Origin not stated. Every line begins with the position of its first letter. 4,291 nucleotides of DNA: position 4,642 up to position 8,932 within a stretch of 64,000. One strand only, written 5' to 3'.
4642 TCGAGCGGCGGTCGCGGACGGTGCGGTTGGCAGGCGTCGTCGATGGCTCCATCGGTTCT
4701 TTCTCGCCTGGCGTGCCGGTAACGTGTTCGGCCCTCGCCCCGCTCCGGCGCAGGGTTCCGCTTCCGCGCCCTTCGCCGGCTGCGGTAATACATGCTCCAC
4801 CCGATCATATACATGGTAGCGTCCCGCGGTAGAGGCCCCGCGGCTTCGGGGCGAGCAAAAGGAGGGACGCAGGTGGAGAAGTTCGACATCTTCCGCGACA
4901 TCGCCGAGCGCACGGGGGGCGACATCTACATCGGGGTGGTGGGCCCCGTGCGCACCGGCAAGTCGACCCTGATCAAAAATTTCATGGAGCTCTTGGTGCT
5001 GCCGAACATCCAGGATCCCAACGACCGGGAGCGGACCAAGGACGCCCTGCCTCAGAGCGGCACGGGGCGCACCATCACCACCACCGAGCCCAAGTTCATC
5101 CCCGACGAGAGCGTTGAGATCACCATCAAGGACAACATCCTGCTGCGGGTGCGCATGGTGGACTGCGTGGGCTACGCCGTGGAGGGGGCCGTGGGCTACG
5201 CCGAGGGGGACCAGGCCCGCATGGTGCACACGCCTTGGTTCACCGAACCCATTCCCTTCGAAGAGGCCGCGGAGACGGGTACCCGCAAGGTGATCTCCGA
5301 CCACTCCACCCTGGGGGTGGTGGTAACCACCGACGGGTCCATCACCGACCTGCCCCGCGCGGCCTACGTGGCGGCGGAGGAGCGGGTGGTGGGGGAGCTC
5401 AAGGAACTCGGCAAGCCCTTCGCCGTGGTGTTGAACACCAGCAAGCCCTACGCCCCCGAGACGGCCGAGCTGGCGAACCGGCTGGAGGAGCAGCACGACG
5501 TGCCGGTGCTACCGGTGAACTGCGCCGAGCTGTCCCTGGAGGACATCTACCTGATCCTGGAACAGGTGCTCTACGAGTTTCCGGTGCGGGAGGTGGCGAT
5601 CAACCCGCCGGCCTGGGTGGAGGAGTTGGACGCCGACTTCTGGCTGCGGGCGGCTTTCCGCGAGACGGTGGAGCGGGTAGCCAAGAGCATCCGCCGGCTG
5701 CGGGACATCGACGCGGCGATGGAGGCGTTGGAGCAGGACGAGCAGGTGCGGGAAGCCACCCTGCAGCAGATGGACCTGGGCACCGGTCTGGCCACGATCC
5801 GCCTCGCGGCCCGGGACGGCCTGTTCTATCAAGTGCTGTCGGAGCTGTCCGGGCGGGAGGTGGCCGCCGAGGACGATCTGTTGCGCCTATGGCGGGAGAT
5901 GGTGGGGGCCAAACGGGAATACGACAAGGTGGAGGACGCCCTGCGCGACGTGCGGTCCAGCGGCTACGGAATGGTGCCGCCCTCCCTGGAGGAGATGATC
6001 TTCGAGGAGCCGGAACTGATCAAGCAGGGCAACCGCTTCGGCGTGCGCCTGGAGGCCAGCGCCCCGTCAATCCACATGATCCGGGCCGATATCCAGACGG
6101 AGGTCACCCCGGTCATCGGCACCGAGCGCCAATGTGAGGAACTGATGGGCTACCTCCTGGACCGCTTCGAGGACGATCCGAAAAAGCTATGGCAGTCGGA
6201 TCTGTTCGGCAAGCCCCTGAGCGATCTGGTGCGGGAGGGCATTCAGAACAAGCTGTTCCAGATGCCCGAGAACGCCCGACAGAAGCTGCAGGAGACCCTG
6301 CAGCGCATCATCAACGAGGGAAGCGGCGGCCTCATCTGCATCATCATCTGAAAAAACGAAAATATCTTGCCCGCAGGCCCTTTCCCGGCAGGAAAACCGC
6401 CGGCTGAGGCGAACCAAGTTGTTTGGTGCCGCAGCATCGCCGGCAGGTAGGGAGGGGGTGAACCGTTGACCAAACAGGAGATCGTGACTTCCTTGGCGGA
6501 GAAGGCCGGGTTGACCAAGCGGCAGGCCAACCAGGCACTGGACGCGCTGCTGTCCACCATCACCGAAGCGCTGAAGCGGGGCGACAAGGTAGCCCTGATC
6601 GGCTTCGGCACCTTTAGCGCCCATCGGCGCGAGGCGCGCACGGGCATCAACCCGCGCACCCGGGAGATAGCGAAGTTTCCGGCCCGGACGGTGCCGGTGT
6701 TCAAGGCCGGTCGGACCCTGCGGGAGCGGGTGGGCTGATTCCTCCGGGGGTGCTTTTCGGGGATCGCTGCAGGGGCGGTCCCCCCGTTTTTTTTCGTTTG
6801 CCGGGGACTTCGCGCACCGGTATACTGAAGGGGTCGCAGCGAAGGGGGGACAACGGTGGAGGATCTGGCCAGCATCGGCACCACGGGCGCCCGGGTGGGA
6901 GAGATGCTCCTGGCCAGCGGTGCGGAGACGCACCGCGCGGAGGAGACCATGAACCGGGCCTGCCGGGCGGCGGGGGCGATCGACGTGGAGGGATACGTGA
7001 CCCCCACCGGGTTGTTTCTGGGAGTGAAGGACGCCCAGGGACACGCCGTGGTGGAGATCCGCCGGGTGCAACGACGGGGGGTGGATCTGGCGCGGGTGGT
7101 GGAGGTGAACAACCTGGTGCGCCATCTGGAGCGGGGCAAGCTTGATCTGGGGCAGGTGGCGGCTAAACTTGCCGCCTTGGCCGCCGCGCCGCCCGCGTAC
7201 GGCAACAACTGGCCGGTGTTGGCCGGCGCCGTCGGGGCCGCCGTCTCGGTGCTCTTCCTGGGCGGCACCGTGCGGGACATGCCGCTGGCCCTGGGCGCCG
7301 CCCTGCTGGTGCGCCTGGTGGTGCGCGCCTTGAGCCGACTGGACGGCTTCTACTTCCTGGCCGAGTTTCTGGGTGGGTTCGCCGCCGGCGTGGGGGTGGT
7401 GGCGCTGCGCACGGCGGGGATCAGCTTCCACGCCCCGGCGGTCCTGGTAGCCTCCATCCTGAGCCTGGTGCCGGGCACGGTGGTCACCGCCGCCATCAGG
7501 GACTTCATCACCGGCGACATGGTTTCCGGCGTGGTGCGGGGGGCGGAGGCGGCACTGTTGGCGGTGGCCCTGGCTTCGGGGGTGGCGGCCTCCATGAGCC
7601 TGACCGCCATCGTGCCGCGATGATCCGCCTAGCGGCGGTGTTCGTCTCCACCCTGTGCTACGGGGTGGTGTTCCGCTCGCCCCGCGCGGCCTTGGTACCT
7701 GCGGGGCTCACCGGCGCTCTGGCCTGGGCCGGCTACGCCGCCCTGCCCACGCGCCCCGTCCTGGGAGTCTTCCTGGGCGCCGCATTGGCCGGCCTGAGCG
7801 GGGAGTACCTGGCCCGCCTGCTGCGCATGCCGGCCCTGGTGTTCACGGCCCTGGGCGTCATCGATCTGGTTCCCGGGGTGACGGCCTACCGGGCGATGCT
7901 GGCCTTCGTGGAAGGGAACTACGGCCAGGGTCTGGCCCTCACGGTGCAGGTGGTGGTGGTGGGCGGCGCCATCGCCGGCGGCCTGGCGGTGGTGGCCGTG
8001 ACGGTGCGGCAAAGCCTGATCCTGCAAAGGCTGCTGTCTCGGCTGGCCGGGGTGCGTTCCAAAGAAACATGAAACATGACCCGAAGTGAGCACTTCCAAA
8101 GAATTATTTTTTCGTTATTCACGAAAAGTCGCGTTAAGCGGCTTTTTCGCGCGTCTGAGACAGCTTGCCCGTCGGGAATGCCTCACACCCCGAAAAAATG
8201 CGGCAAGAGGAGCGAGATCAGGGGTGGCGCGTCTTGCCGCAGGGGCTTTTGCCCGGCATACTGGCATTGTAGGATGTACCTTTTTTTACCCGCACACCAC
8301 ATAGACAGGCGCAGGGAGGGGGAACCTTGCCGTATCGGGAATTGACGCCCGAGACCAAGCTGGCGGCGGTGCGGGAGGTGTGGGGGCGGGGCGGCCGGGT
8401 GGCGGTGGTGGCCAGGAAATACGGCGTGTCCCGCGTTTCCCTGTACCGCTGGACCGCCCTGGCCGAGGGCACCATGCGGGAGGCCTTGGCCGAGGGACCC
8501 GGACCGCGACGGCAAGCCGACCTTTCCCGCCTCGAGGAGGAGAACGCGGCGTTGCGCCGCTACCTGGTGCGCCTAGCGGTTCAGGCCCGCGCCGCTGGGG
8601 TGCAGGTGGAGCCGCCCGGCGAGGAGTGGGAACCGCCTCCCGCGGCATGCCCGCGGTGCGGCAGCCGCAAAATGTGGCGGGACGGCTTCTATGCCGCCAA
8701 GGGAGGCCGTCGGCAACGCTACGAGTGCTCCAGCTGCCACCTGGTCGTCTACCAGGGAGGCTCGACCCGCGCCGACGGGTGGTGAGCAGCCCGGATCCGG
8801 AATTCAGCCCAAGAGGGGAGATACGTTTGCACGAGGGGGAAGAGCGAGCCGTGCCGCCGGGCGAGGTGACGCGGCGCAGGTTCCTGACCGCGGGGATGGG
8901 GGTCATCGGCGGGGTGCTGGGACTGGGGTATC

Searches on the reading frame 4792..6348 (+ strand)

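Call 94: search_protein_families(library=pfam, proteins=[window:4792-6348:+], max_evalue=0.0001)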
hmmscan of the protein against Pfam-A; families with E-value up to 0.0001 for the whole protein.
window:4792-6348:+ (519 aa): 3 families
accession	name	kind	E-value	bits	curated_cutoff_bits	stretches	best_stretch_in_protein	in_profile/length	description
PF09547.16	SpoIVA_ATPase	-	1.3e-114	382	26.6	1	29-264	2-237/237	Stage IV sporulation protein A, ATPase domain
PF20438.3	SpoIVA_middle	-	9e-67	225.1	25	1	265-443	1-179/179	Stage IV sporulation protein A, middle domain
PF20439.3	SpoIVA_C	-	3.3e-34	117.3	25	1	444-519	1-76/76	Sporulation stage IV protein A, C-terminal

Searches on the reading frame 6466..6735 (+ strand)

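Call 94: search_protein_families(library=pfam, proteins=[window:6466-6735:+], max_evalue=0.0001)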
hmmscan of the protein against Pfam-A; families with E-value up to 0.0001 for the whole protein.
window:6466-6735:+ (90 aa): 2 families
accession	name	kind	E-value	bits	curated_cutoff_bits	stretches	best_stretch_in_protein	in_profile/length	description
PF00216.26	Bac_DNA_binding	-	2.9e-32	111.2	22.4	1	1-89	1-89/90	Bacterial DNA-binding protein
PF18291.6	HU-HIG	-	8.2e-05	23.1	26.2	1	2-56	33-87/125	HU domain fused to wHTH, Ig, or Glycine-rich motif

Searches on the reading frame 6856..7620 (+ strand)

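Call 94: search_protein_families(library=pfam, proteins=[window:6856-7620:+], max_evalue=0.0001)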
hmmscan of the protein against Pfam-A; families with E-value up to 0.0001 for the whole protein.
window:6856-7620:+ (255 aa): 2 families
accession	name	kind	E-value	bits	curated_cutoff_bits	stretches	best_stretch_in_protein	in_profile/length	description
PF06738.18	ThrE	-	7e-61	206.2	26.3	1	12-249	4-240/241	Putative threonine/serine exporter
PF12821.13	ThrE_2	-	3.1e-06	27.9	27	1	155-247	36-127/129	Threonine/Serine exporter, ThrE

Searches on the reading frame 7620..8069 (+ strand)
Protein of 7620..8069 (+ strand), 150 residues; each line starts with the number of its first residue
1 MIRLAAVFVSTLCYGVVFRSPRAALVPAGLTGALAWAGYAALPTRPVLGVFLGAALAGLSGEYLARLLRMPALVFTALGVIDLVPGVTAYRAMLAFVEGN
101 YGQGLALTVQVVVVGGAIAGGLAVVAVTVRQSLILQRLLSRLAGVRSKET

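Call 94: search_protein_families(library=pfam, proteins=[window:7620-8069:+], max_evalue=0.0001)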
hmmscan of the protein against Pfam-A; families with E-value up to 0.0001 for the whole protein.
window:7620-8069:+ (150 aa): 1 family
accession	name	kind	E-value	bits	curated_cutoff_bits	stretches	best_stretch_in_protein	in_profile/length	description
PF12821.13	ThrE_2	-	2.9e-26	92.6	27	1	5-126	3-127/129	Threonine/Serine exporter, ThrE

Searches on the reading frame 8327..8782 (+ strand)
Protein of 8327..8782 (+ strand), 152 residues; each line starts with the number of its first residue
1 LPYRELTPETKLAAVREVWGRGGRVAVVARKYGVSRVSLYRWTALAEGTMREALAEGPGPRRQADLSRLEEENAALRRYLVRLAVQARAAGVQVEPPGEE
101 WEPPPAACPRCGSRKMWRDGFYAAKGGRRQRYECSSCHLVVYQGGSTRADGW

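Call 94: search_protein_families(library=pfam, proteins=[window:8327-8782:+], max_evalue=0.0001)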
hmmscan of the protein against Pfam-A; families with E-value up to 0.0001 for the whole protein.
window:8327-8782:+ (152 aa): 2 families
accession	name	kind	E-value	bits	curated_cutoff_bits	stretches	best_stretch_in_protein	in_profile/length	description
PF01527.26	HTH_Tnp_1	-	2.5e-10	40.9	24.1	1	7-79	8-73/75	Transposase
PF13518.12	HTH_28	-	9e-06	26.1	25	1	11-54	2-44/52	Helix-turn-helix domain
